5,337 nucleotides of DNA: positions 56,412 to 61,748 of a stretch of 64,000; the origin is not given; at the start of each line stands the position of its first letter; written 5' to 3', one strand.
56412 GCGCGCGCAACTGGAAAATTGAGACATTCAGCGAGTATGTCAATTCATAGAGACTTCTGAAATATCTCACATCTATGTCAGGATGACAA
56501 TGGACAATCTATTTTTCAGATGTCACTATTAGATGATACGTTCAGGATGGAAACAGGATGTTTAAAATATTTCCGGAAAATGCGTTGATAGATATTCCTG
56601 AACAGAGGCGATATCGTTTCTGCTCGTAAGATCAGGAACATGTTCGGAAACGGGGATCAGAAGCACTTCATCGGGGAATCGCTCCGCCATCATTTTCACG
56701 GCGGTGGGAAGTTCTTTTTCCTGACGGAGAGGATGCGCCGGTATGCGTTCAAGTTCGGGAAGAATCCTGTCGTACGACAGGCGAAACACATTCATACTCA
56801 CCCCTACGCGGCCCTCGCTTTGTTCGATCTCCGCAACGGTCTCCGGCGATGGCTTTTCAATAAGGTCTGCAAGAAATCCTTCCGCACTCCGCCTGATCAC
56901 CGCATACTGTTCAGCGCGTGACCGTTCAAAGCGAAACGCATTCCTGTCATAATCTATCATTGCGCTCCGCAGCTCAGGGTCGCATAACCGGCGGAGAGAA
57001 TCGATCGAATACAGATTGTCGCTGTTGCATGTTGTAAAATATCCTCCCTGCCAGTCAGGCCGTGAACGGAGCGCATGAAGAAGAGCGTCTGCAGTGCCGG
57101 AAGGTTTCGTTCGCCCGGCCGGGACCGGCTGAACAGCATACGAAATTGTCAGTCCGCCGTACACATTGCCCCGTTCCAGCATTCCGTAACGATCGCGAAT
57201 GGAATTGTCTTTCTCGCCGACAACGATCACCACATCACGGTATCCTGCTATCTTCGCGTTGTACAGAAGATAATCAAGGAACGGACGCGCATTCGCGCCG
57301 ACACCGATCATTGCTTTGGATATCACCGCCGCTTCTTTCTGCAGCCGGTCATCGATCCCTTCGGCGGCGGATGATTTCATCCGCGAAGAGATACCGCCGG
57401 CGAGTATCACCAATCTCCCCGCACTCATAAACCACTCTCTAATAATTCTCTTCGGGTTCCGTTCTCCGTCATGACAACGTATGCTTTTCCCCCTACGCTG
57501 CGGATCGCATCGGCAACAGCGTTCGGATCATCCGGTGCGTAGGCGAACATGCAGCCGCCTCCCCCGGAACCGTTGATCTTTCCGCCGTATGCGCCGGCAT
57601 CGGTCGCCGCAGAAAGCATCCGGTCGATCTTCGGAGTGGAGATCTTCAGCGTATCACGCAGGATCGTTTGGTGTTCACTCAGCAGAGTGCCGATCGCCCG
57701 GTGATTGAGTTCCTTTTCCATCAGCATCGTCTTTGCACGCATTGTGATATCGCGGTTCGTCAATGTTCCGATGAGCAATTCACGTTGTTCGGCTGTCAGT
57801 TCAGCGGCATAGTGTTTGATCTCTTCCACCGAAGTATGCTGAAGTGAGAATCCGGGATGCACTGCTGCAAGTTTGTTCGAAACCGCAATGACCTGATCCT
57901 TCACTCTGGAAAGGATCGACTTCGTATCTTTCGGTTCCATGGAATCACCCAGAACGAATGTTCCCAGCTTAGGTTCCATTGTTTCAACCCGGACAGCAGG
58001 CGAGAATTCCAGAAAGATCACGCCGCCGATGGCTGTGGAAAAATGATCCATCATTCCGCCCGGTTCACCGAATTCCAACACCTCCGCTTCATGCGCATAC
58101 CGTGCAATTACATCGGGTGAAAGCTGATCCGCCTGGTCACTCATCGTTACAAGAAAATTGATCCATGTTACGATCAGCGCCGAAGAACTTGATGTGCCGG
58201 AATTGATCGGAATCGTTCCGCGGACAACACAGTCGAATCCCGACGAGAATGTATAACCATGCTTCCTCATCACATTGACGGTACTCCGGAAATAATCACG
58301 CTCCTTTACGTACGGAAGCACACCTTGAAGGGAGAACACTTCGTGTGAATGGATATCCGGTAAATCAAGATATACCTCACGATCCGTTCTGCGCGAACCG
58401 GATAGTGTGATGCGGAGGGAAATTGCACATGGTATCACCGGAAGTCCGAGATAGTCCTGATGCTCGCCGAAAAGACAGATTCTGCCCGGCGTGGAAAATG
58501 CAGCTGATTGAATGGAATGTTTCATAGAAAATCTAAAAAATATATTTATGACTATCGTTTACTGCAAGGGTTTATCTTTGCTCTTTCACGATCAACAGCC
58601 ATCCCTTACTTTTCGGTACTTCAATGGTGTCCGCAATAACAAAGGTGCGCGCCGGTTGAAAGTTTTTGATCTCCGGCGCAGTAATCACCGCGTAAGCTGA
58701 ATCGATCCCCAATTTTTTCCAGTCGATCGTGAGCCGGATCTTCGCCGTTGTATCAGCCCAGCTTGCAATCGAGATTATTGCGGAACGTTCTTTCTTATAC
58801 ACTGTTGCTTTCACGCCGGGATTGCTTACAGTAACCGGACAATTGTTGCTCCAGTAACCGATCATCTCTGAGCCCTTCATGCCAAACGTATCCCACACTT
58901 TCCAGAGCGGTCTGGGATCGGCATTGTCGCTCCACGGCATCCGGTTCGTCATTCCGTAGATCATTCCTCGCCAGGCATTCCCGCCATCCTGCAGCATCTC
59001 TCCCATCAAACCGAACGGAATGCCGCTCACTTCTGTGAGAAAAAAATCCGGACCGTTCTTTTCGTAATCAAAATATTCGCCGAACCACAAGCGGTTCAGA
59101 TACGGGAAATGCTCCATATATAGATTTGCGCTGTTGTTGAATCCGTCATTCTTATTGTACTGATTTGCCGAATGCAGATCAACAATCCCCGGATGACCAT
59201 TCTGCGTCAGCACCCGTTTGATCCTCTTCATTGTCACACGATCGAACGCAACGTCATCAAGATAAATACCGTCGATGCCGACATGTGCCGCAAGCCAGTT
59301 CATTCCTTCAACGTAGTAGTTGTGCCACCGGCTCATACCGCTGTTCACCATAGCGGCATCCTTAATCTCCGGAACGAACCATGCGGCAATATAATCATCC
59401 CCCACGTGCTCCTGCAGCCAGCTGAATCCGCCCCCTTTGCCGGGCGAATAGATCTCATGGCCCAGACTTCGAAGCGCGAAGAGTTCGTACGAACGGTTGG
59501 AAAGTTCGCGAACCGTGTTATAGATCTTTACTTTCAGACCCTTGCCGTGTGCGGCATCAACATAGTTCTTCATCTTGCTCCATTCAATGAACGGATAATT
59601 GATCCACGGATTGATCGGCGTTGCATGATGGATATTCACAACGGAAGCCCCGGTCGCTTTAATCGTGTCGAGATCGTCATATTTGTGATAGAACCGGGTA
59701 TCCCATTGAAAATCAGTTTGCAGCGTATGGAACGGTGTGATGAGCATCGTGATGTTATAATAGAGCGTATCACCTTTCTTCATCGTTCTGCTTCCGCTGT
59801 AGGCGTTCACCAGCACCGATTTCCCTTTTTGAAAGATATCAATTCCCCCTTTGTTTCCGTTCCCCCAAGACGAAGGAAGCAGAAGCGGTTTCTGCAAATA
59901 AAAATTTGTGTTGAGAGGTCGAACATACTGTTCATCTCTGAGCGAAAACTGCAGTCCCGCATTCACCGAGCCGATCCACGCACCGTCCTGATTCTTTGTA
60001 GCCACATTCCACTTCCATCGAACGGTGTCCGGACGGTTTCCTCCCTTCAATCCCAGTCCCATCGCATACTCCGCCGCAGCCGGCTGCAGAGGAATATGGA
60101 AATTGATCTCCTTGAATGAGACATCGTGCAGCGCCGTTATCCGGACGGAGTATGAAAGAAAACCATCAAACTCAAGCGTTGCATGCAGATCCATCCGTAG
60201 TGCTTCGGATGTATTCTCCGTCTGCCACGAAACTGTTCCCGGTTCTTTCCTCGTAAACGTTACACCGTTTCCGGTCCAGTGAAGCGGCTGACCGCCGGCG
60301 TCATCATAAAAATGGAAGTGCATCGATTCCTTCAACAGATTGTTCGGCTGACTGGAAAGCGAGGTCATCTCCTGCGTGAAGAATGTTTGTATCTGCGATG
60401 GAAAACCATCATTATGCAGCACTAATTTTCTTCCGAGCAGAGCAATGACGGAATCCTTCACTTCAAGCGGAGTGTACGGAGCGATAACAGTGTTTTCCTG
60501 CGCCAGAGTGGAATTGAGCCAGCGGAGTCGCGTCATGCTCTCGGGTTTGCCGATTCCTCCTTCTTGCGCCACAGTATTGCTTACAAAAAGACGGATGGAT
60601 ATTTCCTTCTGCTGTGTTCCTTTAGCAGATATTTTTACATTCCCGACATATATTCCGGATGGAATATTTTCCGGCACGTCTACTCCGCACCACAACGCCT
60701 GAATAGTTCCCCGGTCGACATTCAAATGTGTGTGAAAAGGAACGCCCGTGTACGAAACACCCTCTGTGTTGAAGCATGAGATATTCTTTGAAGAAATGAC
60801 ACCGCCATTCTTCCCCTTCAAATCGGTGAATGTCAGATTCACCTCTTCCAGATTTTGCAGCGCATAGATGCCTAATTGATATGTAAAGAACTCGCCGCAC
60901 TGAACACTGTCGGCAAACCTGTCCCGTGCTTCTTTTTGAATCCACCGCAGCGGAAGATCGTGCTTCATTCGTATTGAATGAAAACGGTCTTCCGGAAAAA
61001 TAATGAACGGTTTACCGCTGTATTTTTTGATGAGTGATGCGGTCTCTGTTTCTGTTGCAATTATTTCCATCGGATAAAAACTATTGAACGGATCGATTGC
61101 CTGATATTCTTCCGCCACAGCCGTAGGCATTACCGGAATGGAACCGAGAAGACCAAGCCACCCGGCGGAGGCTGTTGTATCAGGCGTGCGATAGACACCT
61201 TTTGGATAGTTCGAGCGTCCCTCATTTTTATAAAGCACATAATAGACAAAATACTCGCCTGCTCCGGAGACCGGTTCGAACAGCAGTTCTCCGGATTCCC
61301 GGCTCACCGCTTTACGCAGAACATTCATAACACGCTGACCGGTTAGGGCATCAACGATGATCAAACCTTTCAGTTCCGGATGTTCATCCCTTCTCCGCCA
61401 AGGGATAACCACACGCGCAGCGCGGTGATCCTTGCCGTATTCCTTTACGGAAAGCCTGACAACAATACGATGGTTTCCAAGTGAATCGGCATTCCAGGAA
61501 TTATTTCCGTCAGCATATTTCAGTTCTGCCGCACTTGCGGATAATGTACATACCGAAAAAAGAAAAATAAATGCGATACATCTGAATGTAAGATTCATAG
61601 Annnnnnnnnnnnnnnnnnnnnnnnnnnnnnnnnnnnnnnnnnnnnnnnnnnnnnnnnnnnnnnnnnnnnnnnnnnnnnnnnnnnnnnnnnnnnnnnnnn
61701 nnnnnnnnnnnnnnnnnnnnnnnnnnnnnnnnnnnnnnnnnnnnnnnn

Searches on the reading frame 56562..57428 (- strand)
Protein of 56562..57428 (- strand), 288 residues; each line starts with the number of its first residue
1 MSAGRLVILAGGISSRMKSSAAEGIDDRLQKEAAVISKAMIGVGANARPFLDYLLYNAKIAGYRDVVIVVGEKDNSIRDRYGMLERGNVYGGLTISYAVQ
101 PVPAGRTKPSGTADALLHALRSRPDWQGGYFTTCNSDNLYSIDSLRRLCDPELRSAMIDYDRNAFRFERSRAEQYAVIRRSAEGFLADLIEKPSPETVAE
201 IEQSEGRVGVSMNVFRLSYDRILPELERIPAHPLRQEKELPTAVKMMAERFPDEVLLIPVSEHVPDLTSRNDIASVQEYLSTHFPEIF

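Call 23: search_protein_families(library=pfam, proteins=[window:56562-57428:-], max_evalue=0.001)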
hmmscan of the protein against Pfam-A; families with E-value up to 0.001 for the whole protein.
window:56562-57428:- (288 aa): 2 families
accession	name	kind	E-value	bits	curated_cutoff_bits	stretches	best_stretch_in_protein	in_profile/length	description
PF00483.29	NTP_transferase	-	3e-09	37.2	21.2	1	36-199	20-170/245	Nucleotidyl transferase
PF12804.13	NTP_transf_3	-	0.00023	21.8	27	1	7-124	2-84/160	MobA-like NTP transferase domain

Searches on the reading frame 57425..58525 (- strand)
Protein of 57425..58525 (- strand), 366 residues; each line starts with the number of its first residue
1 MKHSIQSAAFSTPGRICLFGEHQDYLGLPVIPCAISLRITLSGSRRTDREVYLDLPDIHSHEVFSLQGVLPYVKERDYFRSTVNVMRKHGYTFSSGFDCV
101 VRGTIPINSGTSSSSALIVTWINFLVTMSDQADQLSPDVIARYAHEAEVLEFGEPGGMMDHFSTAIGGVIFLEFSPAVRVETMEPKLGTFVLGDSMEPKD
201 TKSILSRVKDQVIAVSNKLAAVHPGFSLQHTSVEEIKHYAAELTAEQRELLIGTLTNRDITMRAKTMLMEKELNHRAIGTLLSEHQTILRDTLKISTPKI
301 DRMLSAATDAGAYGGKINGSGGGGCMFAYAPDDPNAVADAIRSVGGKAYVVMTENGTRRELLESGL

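Call 23: search_protein_families(library=pfam, proteins=[window:57425-58525:-], max_evalue=0.001)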
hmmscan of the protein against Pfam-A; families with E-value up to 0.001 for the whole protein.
window:57425-58525:- (366 aa): 3 families
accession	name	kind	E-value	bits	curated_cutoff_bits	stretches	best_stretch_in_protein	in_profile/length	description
PF08544.19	GHMP_kinases_C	-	1.8e-12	47.9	21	1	274-345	9-83/85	GHMP kinases C terminal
PF00288.32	GHMP_kinases_N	-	2e-11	44.4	22.3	1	78-168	2-87/87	GHMP kinases N terminal domain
PF10509.15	GalKase_gal_bdg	-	7e-11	42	23.1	1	8-44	12-48/49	Galactokinase galactose-binding signature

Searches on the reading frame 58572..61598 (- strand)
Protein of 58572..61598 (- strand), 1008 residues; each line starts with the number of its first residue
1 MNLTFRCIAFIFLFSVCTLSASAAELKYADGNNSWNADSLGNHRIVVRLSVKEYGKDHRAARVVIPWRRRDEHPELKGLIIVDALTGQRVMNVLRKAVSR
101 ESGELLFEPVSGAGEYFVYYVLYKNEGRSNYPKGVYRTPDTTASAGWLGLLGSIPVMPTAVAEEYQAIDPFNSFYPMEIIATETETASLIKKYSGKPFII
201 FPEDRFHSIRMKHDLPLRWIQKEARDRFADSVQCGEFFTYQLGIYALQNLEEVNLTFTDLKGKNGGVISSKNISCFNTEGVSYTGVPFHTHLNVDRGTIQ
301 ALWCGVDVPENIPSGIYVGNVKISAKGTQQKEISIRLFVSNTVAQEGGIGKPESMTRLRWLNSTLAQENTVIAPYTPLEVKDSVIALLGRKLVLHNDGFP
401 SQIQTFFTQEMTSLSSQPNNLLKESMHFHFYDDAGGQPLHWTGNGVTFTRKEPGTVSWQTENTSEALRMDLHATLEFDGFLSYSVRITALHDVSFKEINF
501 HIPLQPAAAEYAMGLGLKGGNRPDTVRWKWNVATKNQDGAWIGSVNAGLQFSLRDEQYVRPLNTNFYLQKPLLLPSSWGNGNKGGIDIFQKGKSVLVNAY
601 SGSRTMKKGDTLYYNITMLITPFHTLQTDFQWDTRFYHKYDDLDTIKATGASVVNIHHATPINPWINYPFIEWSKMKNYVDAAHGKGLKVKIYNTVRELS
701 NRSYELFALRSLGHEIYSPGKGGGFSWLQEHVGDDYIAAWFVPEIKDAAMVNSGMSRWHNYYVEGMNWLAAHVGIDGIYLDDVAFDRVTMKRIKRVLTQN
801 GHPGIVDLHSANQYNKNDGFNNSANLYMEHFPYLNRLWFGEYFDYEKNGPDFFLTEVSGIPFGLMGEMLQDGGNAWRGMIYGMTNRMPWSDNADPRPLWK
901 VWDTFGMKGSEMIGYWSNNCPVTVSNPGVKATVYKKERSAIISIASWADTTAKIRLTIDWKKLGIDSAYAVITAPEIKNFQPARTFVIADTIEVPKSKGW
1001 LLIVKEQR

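Call 23: search_protein_families(library=pfam, proteins=[window:58572-61598:-], max_evalue=0.001)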
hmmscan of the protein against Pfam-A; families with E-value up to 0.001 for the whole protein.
window:58572-61598:- (1008 aa): 2 families
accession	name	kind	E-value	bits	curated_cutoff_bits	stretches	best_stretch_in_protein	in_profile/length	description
PF19543.5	GH123_N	-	0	1506.7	22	1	34-1005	2-969/969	Glycoside hydrolase 123, N-terminal domain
PF22680.2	Glyco_hydro_123_N_2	-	4.4e-08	33.5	27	1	290-324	107-141/142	Glycoside hydrolase 123 N-terminal domain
